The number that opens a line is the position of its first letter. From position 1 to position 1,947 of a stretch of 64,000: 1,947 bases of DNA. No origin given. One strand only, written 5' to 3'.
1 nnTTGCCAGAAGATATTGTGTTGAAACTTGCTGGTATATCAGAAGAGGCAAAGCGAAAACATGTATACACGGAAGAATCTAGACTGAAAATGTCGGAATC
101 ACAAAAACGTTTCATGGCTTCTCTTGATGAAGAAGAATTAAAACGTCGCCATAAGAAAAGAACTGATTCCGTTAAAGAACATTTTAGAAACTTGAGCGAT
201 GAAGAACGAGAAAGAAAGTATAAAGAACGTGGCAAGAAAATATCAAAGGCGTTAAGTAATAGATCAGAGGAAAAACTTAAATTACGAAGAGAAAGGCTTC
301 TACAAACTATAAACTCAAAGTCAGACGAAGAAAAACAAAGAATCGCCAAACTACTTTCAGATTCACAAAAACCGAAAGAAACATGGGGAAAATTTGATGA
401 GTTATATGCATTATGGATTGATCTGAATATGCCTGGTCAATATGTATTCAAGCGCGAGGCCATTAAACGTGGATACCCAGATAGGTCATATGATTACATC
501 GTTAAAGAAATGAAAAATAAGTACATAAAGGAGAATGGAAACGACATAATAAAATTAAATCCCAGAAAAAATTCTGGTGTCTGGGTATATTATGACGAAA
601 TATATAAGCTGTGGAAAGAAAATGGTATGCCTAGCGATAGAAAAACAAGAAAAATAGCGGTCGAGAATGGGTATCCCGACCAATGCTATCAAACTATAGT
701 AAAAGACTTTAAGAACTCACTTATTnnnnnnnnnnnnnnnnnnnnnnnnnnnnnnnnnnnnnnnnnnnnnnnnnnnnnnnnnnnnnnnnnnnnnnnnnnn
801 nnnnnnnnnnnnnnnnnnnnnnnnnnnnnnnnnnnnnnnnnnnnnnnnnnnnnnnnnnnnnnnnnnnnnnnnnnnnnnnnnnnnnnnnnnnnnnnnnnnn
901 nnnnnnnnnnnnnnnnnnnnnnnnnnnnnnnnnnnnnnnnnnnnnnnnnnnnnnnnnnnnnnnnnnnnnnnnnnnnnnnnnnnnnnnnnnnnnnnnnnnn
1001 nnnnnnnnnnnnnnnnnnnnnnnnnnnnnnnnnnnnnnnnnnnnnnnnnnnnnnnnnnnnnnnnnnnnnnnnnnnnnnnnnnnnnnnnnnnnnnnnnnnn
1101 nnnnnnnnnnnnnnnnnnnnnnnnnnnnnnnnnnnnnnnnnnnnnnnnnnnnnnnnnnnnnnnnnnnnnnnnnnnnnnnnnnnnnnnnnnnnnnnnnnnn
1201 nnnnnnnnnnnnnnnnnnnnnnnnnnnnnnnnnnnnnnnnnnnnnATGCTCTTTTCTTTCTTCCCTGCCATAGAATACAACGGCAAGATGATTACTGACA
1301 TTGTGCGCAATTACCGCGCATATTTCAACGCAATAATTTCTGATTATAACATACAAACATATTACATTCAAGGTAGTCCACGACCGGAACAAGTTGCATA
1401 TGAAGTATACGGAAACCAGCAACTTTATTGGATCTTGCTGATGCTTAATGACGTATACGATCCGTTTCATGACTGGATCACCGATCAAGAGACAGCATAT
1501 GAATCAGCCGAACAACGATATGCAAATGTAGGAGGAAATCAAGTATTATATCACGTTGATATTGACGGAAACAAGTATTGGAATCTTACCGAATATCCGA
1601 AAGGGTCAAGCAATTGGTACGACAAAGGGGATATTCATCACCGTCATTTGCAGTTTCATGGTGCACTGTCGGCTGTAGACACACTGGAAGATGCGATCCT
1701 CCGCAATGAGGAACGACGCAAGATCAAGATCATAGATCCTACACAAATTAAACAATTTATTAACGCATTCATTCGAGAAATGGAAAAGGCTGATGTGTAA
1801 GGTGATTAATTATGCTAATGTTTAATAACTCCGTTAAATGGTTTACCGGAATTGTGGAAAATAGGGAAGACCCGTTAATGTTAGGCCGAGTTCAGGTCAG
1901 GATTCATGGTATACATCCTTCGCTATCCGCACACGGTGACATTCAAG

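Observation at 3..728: Second homing-endonuclease-like gene converging on gene 4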

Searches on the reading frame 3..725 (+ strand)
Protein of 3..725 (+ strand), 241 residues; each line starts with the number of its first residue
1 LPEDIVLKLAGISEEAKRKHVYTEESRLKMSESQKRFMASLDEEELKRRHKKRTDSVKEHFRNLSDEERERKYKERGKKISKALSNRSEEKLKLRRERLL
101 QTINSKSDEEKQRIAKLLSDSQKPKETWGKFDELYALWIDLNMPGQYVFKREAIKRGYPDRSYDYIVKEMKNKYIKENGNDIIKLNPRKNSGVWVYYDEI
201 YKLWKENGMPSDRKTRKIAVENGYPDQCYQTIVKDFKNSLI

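Call 3: search_protein_families(library=pfam, proteins=[window:3-725:+], max_evalue=1)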
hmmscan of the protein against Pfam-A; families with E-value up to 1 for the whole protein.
window:3-725:+ (241 aa): 1 family
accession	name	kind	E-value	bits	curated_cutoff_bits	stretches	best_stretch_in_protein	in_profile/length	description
PF09976.15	TPR_21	-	0.085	13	25.5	1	42-117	42-117/193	Tetratricopeptide repeat-like domain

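Call 4: search_protein_families(library=phrogs, proteins=[window:3-725:+], max_evalue=0.01)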
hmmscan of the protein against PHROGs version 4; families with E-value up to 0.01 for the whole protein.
window:3-725:+ (241 aa): 1 family
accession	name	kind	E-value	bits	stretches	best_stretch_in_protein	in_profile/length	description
phrog_655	-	DNA, RNA and nucleotide metabolism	0.00085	20.3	0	42-238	137-266/343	homing endonuclease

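Call 67: search_protein_families(library=ncbifam, proteins=[window:3-725:+], max_evalue=0.1)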
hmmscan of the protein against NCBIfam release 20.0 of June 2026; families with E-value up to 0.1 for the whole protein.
window:3-725:+ (241 aa): 0 families

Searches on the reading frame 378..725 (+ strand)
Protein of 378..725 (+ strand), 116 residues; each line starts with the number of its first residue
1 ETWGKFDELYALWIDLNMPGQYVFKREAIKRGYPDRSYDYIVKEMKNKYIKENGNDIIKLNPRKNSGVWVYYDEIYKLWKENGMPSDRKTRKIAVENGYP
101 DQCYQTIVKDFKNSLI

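Call 57: predict_structure(alignment_id=A3)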
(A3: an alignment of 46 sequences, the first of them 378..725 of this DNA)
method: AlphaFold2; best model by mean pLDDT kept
length: 116 residues; sequences in the alignment: 46
mean_pLDDT: 90.7   pTM: 0.55
mean pLDDT of the five models: 90.7, 90.6, 90.2, 89.3, 88.7
residues with pLDDT >= 90: 93; 70-90: 11; 50-70: 12; < 50: 0
segments of 3 or more residues with pLDDT < 50: none
pLDDT, mean of each block of 10 residues (from residue 1): 86 95 97 96 93 70 72 96 98 97 95 94
secondary structure, 60 per line:
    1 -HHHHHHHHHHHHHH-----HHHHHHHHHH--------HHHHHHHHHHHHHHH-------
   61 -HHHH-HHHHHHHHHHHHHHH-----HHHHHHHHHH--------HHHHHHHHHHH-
elements in order: H2-15 H21-30 H39-53 H62-65 H67-81 H87-96 H105-115

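Call 59: fold_search(model_id=the predicted structure, library=pdb)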
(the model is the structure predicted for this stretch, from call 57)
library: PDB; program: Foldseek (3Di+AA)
matches with E <= 10: 19; with E <= 0.001: 0
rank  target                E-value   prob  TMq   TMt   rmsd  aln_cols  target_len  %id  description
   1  2luh_MODEL_1_A        2.0e+00  0.04  0.17  0.14  16.6       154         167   14  NMR structure of the Vta1-Vps60 complex (released 2012-11-07)
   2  9v1i_lk               2.7e+00  0.14  0.24  0.29   8.5        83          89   12  Cryo- EM structure of ribosomal large subunit (LSU) from Entamoeba histolytica at 2.8 angstrom resolution (released 2025-10-08)
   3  6rns_A                3.1e+00  0.10  0.25  0.15  10.2       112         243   15  Crystal structure of the dimerization domain of Gemin5 at 2.7 A (released 2019-11-27)
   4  8p8n_RI               4.3e+00  0.13  0.27  0.32   9.8        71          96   17  Mouse RPL39 integrated into the yeast 60S ribosomal subunit (released 2024-06-12)
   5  8c7g_A                4.3e+00  0.04  0.18  0.06  14.8       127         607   11  Drosophila melanogaster Rab7 GEF complex Mon1-Ccz1-Bulli (released 2023-05-17)
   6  3d5l_A                5.0e+00  0.13  0.31  0.21   9.5       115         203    9  Crystal structure of regulatory protein RecX (released 2008-06-10)
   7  8azw_U                5.0e+00  0.10  0.26  0.30   9.7        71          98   15  Cryo-EM structure of the plant 60S subunit (released 2023-06-07)
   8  6gn0_H                6.9e+00  0.04  0.16  0.11  12.6        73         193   16  Exoenzyme S from Pseudomonas aeruginosa in complex with human 14-3-3 protein beta, tetrameric crystal form (released 2018-09-26)
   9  4ds7_A                6.9e+00  0.03  0.20  0.18  12.1       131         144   12  Crystal structure of yeast calmodulin bound to the C-terminal fragment of spindle pole body protein Spc110 (released 2012-03-07)
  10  8ip8_AB               7.3e+00  0.06  0.23  0.25   8.6        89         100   13  Wheat 80S ribosome stalled on AUG-Stop boron dependently (released 2024-02-21)
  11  8ap8_h                7.3e+00  0.04  0.26  0.24  10.2       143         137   11  Peripheral stalk of Trypanosoma brucei mitochondrial ATP synthase (released 2022-10-26)
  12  8xio_A                7.3e+00  0.03  0.16  0.08  13.3        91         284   16  Structure of L797591-SSTR1 G protein complex (released 2024-07-03)
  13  9b3t_E                8.1e+00  0.03  0.22  0.12  15.9       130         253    8  Octameric prenyltransferase domain of linkerless Fusicoccadiene synthase with C2 symmetry without associated cyclase d (released 2024-09-25)
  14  9lm8                  8.1e+00  0.03  0.21  0.10  14.7       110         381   21  Crystal structure of bvFP-Pfr21 (released 2026-01-28)
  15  6vfi_A                8.1e+00  0.03  0.22  0.15  14.5       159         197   16  De novo designed octahedral nanoparticle O43_dn18 (released 2020-08-12)
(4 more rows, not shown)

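Call 62: search_dna_similar(query=window:378-725:+, collection=phages, mode=protein, max_rows=40, max_evalue=0.001, rows=spread)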
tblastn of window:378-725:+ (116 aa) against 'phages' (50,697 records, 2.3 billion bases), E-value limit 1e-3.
Records with a match: 227; places in all: 275; records where one place covers at least 80% of the query: 25.
Best place of each record, by identity: >=99% 1; 95-99% 1; <60% 225.
By first word of the organism name: Escherichia 96; Klebsiella 41; Enterobacteria 26; Shigella 16; Yersinia 11; Salmonella 10; Serratia 6; Aeromonas 6; Tequatrovirus 4; Edwardsiella 3; and 5 more.
By host as written in the record: Escherichia coli 33; - 24; Escherichia coli B 16; Klebsiella pneumoniae MRSN414780 10; Yersinia pseudotuberculosis 7; Escherichia coli str. K-12 substr. MG1655 7; Escherichia coli BL21(DE3) 6; Shigella sp. 5; and 77 more.
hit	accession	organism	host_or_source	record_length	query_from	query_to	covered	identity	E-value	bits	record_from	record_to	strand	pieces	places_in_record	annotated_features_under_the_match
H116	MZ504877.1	Enterobacteria phage Cognac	-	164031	1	116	100%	99.1%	4e-75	246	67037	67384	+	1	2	hypothetical protein (x2)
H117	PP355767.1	Klebsiella phage vB_Kpn_AM_K5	Klebsiella pneumoniae ATCC 33495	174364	2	116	77%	47.8%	2e-5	92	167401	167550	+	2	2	hypothetical protein | tdk_2: thymidine kinase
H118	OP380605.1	Aeromonas phage avDM2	Aeromonas hydrophila BIOTECH 10089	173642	1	112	91%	36.8%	2e-4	88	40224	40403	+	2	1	hypothetical protein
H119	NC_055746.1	Aeromonas phage 50AhydR13PP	Aeromonas hydrophila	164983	3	112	81%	41.5%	7e-5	91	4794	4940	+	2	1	homing endonuclease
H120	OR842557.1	Escherichia phage 04086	Escherichia sp.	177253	3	112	95%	30.4%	2e-9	59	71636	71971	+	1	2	none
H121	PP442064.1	Klebsiella phage Phi_KR8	Klebsiella pneumoniae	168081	8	116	94%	27.8%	4e-4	44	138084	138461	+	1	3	hypothetical protein | thymidine kinase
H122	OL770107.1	Escherichia phage CLB_P2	Escherichia coli 55989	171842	56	113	50%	46.6%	4e-9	58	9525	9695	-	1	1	homing endonuclease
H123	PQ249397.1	Escherichia phage Pu-Krd-SF3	Escherichia coli B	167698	42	115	64%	36.5%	2e-5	47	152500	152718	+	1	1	homing endonuclease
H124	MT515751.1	Yersinia phage PYps11T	Yersinia pseudotuberculosis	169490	42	115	64%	36.5%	4e-5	47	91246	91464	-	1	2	hypothetical protein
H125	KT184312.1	Enterobacteria phage Kha5h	Escherichia coli O103:H2 90-3128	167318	42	115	64%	36.5%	4e-5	47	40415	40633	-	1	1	none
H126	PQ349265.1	Escherichia phage CJY920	Escherichia coli XAM237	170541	42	115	64%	36.5%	4e-5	47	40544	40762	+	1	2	record has no annotation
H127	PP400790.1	Escherichia phage FL44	Escherichia coli str. K-12 substr. ...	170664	41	112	62%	36.1%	3e-5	47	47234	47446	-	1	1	hypothetical protein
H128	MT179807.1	Escherichia phage vB_EcoM_IME537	Escherichia coli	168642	41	112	62%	36.1%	5e-5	46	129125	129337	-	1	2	putative site-specific intron-like DNA endonuclease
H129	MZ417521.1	Escherichia phage 132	Escherichia coli BW25113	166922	41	112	62%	36.1%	4e-5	46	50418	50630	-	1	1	putative endonuclease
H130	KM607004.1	Enterobacteria phage RB68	Escherichia coli B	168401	41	112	62%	36.1%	4e-5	46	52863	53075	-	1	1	segE: putative homing endonuclease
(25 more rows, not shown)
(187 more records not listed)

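Call 63: get_annotated_region(hit=H130, flank=1200)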
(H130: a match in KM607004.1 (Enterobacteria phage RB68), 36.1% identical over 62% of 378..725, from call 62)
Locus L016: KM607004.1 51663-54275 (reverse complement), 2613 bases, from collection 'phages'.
description: Enterobacteria phage RB68, complete genome.
organism: Enterobacteria phage RB68 (NCBI taxid 36339)
taxonomy: Viruses; Duplodnaviria; Heunggongvirae; Uroviricota; Caudoviricetes; Straboviridae; Tevenvirinae; Tequatrovirus
host: Escherichia coli B; source: -; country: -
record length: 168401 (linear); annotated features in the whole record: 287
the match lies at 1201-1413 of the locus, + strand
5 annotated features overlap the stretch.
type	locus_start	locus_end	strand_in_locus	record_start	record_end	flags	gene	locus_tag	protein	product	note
CDS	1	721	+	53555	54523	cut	-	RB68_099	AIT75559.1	hypothetical protein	nrdC.10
CDS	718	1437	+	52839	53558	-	segE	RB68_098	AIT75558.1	putative homing endonuclease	hoc.2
CDS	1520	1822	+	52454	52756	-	-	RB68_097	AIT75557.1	hypothetical protein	nrdC.9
CDS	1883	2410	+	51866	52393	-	-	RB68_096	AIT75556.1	hypothetical protein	nrdC.8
CDS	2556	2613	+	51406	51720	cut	-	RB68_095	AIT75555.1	putative membrane protein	nrdC.7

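Call 64: search_protein_families(library=pfam, proteins=[L016:718-1434:+], max_evalue=0.1)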
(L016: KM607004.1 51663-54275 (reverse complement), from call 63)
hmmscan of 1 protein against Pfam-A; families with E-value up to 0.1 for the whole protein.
L016:718-1434:+ (239 aa): 0 families

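Call 66: search_protein_families(library=phrogs, proteins=[L016:718-1434:+], max_evalue=0.001)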
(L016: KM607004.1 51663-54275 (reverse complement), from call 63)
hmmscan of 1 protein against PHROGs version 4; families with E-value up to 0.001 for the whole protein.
L016:718-1434:+ (239 aa): 1 family
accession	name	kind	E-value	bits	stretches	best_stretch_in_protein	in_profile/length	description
phrog_314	-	DNA, RNA and nucleotide metabolism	1.8e-30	107.5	1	1-238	175-423/574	homing endonuclease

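Call 67: search_protein_families(library=ncbifam, proteins=[L016:718-1434:+], max_evalue=0.1)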
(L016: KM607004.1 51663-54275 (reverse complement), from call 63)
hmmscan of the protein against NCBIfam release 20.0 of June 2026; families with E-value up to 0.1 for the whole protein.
L016:718-1434:+ (239 aa): 0 families

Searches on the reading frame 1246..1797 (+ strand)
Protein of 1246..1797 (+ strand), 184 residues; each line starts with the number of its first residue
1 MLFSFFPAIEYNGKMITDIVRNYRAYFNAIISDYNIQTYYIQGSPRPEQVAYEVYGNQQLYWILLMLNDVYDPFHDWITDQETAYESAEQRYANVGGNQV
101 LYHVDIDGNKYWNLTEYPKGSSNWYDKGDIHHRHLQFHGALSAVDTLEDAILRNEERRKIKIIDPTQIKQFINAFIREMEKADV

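Call 3: search_protein_families(library=pfam, proteins=[window:1246-1797:+], max_evalue=1)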
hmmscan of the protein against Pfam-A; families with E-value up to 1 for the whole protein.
window:1246-1797:+ (184 aa): 2 families
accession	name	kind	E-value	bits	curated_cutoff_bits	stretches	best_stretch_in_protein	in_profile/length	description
PF11246.14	Phage_gp53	-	4.4e-59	200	21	1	1-177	1-199/200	Base plate wedge protein 53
PF22804.1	ASA5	-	0.16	12.5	27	1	68-106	45-82/123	F1F0 ATP synthase subunit ASA5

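Call 4: search_protein_families(library=phrogs, proteins=[window:1246-1797:+], max_evalue=0.01)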
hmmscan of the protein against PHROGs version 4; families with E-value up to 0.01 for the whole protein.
window:1246-1797:+ (184 aa): 3 families
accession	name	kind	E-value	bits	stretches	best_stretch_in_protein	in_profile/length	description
phrog_232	-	tail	1.6e-64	219.5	1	1-182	3-195/296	baseplate wedge subunit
phrog_7145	-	tail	6.1e-06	27.3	1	40-75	44-81/108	baseplate wedge subunit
phrog_22056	-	tail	0.00065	18.9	1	17-73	55-108/848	baseplate wedge subunit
